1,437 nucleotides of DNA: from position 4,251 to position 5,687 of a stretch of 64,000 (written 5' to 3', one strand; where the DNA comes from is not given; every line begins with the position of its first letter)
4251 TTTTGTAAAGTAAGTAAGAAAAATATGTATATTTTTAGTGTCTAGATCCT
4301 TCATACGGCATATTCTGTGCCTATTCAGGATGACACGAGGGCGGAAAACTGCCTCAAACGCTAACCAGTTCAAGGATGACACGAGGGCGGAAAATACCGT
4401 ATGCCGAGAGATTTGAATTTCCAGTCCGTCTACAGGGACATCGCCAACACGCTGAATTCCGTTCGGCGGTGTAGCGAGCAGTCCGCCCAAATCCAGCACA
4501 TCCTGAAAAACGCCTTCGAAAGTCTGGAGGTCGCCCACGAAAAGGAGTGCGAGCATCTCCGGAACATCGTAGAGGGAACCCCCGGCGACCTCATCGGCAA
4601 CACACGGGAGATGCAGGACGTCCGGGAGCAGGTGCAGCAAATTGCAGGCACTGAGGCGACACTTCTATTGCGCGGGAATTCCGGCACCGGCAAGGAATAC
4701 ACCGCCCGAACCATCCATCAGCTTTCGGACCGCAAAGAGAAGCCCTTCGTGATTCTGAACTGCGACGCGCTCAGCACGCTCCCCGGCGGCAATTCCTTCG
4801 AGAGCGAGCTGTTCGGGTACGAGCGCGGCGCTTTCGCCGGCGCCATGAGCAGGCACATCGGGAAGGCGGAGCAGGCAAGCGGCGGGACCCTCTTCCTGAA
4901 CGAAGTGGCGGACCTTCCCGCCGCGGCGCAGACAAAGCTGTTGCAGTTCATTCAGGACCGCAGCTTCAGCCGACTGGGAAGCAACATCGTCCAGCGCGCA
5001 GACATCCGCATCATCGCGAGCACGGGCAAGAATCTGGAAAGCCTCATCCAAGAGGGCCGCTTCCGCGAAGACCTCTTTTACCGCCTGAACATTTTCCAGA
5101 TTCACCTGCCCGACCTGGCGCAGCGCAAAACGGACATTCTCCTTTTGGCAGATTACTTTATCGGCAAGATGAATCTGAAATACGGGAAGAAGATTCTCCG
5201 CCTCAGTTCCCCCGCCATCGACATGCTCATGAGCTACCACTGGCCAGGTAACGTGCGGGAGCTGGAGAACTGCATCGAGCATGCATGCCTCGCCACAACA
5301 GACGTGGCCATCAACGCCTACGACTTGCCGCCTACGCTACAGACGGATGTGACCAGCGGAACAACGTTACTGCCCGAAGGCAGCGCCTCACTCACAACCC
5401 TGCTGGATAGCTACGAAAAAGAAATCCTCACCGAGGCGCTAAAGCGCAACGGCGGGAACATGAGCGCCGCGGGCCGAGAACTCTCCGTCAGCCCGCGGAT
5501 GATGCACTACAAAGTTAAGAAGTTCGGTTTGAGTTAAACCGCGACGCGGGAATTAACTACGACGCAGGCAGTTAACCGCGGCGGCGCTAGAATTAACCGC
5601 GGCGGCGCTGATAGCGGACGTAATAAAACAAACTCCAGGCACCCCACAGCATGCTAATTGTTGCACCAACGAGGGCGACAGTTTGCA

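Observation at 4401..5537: Sigma54-type activator with altered GAFTGA and Walker B and no recognisable sensor domain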

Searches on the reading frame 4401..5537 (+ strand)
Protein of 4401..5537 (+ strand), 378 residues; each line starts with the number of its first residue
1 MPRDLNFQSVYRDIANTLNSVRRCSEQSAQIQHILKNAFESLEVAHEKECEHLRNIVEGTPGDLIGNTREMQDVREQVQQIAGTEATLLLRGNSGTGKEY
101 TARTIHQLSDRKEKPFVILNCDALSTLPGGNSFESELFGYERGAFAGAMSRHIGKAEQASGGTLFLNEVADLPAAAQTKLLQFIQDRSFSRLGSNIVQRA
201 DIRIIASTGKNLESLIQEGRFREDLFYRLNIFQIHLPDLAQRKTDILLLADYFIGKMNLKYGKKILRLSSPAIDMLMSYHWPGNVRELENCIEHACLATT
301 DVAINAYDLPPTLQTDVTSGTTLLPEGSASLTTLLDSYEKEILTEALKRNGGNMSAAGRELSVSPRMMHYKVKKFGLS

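Call 3: search_protein_families(library=pfam, proteins=[window:4401-5534:+], max_evalue=0.01)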
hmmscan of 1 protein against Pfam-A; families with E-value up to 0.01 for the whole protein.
window:4401-5534:+ (378 aa): 5 families
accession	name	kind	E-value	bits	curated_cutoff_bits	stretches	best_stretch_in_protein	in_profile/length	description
PF00158.32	Sigma54_activat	-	6.2e-60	202.1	20.2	1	64-235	1-168/168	Sigma-54 interaction domain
PF25601.1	AAA_lid_14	-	2.5e-25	88.5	27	1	241-319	2-80/87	AAA+ ATPase lid domain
PF14532.12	Sigma54_activ_2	-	3.1e-25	89.5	25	1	65-239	1-138/138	Sigma-54 interaction domain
PF02954.25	HTH_8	-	4.5e-09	36.3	22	1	339-375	6-42/42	Bacterial regulatory protein, Fis family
PF07728.20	AAA_5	-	2.3e-05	24.9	22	1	88-209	2-122/139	AAA domain (dynein-related subfamily)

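Call 4: search_protein_families(library=ncbifam, proteins=[window:4401-5534:+], max_evalue=0.01)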
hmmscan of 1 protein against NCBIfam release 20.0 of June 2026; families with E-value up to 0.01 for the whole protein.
window:4401-5534:+ (378 aa): 25 families
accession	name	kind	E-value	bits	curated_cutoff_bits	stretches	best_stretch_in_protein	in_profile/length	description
TIGR01817.1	nifA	equivalog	1.3e-91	308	528.85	1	15-309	149-438/534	nif-specific transcriptional activator NifA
NF041552.1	TF_PrdR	equivalog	1.5e-90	304.2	795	1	32-375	241-576/577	sigma-54 dependent transcriptional regulator PrdR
TIGR02915.1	PEP_resp_reg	equivalog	4.6e-88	296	502.6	1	31-377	109-444/445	PEP-CTERM-box response regulator transcription factor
NF003451.0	PRK05022.1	equivalog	4e-86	289.8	476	1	38-377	164-510/512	nitric oxide reductase transcriptional regulator NorR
NF008469.0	PRK11361.1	equivalog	8e-86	288.5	714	1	50-377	129-456/461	acetoacetate metabolism transcriptional regulator AtoC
TIGR01818.1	ntrC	equivalog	4.7e-82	276.2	558.6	1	45-346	117-414/463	nitrogen regulation protein NR(I)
NF038308.1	RNA_repair_RtcR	equivalog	1.4e-77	261.8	650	1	45-366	163-502/530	RNA repair transcriptional activator RtcR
NF041906.1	V4R_TF_MobR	exception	4e-77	260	999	1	65-375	235-544/544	phenol degradation transcriptional regulator MobR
NF007689.0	PRK10365.1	equivalog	5.2e-76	256.2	760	1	43-371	120-438/441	sigma-54-dependent response regulator transcription factor ZraR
NF050807.1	TransRegFlbDCaul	equivalog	2.3e-73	247.6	750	1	62-375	118-438/454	sigma-54-dependent transcriptional regulator FlbD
TIGR02974.1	phageshock_pspF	equivalog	1.2e-71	241.7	443.55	1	64-299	1-233/336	phage shock protein operon transcriptional activator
TIGR02329.1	propionate_PrpR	equivalog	2.1e-71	241.2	499.2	1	57-369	207-521/526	propionate catabolism operon regulatory protein PrpR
NF051870.1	NAssimRespRegNtrX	equivalog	3.2e-71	240.6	600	1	33-377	113-452/452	nitrogen assimilation response regulator NtrX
NF041946.1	LuxO_transreg_Vib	equivalog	2.9e-70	237.3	800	1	59-374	130-459/463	quorum-sensing sigma-54 dependent transcriptional regulator LuxO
NF011958.0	PRK15429.1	equivalog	1.2e-69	235.7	830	1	51-311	369-623/692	formate hydrogenlyase transcriptional activator FlhA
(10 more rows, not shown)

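Call 5: search_solved_structures(query=window:4401-5534:+, show_alignments=3)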
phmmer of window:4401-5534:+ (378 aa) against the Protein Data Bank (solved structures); distinct sequences matched with E-value up to 0.001: 36.
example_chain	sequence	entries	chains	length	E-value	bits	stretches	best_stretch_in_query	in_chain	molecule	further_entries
1ojl_A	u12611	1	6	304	3.8e-71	243.3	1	64-370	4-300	TRANSCRIPTIONAL REGULATORY PROTEIN ZRAR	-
9qq6_C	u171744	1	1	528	2.2e-70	240.8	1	29-375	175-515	Nif-specific regulatory protein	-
8p53_C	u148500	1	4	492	2.3e-69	237.5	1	63-310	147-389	Transcriptional regulator FleQ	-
6jdl_A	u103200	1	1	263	1.1e-68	235.2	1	63-310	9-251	Nitrogen assimilation regulatory protein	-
6jdi_A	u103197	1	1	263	1.1e-68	235.2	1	63-310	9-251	Nitrogen assimilation regulatory protein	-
7ejw_C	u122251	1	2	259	2.1e-68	234.3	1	63-310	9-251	Transcriptional regulator FleQ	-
6j7e_A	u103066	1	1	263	2.1e-68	234.3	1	63-310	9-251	Nitrogen assimilation regulatory protein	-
5exp_A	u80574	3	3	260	2.2e-68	234.3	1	63-310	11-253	Transcriptional regulator FleQ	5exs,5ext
5exx_A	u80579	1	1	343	2.2e-68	234.3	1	63-310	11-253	Transcriptional regulator FleQ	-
8pb9_D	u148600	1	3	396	5.5e-68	232.9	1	63-310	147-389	Transcriptional regulator FleQ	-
4ly6_A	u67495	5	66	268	6.6e-64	219.5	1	49-300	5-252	Transcriptional regulator (NtrC family)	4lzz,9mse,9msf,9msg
1ny6_A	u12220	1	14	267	6.7e-64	219.5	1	48-300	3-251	transcriptional regulator (NtrC family)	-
1ny5_A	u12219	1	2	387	7.3e-64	219.4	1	39-300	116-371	transcriptional regulator (NtrC family)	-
4l4u_A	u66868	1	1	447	1e-63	218.9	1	40-377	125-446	Transcriptional regulator (NtrC family)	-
3m0e_A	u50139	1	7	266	5.1e-63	216.6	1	49-300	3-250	Transcriptional regulator (NtrC family)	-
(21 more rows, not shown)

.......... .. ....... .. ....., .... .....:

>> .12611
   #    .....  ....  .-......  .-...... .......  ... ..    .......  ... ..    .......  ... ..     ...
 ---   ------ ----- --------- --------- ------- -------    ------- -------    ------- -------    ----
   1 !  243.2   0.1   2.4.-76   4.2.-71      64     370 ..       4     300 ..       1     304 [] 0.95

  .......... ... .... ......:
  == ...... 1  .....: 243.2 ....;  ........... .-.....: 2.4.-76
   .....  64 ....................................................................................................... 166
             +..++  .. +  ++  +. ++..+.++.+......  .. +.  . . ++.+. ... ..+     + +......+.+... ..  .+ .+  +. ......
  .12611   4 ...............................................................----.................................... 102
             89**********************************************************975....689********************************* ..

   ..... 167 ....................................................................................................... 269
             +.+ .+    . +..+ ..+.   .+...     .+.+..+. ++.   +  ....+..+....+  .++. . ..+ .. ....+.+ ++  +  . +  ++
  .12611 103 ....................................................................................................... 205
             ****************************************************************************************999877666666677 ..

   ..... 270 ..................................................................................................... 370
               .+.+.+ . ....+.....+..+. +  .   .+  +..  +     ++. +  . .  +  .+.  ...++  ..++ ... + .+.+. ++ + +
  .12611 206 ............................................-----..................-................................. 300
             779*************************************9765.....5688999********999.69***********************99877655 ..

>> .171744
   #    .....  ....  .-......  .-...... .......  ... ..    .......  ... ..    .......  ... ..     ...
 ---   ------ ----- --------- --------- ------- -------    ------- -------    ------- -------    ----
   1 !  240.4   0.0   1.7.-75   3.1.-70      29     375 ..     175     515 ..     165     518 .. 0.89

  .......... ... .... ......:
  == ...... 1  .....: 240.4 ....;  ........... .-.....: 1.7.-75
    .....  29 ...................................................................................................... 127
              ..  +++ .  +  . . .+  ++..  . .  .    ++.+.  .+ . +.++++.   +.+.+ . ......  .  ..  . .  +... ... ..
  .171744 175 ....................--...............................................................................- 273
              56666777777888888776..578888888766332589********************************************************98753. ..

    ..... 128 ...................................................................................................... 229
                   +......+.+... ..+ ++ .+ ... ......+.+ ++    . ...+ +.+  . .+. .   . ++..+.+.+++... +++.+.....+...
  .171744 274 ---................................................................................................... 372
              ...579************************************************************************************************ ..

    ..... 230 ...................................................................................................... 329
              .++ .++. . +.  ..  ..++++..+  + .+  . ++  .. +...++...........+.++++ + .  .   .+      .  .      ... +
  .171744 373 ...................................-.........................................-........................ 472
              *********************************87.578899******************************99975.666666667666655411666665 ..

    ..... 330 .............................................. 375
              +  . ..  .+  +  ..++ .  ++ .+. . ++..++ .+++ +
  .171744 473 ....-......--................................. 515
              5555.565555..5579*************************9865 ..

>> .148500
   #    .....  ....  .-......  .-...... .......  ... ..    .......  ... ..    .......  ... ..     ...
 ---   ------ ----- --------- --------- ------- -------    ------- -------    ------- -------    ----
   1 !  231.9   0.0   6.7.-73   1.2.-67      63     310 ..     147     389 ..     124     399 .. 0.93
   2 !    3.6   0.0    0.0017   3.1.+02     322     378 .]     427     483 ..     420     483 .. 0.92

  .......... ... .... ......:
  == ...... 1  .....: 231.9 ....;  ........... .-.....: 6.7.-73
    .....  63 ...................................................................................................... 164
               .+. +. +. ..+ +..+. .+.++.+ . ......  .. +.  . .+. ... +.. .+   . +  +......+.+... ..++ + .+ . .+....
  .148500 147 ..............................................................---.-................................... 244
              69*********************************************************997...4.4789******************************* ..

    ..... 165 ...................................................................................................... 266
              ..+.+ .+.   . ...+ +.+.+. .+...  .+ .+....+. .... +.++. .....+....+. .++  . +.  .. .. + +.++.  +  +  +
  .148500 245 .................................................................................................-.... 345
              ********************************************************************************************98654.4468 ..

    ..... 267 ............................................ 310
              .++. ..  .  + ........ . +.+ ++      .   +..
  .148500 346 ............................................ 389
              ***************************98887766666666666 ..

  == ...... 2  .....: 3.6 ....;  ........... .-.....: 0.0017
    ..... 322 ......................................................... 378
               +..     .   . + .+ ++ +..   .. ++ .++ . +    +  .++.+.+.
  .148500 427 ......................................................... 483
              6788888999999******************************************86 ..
